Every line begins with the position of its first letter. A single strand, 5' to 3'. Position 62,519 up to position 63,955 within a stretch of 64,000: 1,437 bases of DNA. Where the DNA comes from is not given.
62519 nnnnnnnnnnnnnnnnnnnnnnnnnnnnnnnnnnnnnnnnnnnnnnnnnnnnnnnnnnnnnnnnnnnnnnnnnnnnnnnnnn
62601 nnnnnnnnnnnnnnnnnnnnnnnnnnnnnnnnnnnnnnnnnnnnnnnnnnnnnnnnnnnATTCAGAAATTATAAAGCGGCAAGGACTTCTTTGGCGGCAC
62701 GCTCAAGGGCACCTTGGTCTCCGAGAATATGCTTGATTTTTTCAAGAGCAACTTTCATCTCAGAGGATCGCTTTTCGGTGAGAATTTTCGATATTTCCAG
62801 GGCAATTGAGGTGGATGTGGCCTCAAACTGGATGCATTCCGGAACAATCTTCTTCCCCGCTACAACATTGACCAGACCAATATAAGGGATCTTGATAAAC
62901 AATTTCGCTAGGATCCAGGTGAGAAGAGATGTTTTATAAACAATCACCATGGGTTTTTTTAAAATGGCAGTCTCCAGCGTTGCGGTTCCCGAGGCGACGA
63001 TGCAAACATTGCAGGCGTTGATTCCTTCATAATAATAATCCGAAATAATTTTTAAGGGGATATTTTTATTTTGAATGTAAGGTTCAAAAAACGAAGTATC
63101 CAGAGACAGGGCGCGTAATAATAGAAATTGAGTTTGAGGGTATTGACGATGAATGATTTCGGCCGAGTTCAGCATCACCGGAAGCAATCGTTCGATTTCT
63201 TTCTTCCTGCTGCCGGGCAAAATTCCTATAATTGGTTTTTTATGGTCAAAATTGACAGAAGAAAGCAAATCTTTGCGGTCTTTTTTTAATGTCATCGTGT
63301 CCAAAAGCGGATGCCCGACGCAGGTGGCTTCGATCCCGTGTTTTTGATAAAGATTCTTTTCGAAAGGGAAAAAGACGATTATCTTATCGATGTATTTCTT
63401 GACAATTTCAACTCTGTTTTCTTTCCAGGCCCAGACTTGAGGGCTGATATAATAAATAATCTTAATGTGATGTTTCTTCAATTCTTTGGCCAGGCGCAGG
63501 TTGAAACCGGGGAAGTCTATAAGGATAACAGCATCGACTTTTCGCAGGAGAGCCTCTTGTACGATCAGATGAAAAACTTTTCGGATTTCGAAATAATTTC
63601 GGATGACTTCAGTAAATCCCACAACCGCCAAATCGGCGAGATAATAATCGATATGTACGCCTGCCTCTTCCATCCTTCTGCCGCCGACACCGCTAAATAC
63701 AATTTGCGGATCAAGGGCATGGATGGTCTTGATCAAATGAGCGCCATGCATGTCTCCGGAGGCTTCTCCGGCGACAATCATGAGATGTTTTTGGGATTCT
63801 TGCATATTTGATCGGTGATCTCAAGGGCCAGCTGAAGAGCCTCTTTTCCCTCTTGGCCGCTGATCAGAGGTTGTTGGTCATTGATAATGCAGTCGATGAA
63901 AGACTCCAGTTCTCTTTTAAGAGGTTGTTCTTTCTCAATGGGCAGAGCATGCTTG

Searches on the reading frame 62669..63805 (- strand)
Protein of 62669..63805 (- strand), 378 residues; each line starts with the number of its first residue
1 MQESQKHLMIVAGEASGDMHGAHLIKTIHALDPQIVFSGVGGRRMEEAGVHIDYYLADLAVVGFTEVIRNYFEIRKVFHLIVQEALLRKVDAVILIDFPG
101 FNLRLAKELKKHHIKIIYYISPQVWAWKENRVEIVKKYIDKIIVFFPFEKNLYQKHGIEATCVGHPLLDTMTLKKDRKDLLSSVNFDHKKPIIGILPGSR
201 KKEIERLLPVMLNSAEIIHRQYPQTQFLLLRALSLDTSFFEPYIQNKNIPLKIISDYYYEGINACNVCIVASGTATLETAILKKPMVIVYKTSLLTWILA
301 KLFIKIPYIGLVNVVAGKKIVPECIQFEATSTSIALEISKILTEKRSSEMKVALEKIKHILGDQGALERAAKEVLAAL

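Call 17: search_protein_families(library=pfam, proteins=[window:62669-63805:-], max_evalue=0.0001)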
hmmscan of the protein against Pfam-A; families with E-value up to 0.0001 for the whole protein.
window:62669-63805:- (378 aa): 1 family
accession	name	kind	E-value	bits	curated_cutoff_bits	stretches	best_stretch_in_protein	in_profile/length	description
PF02684.21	LpxB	-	1.5e-104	350.3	22.6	1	9-359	2-357/374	Lipid-A-disaccharide synthetase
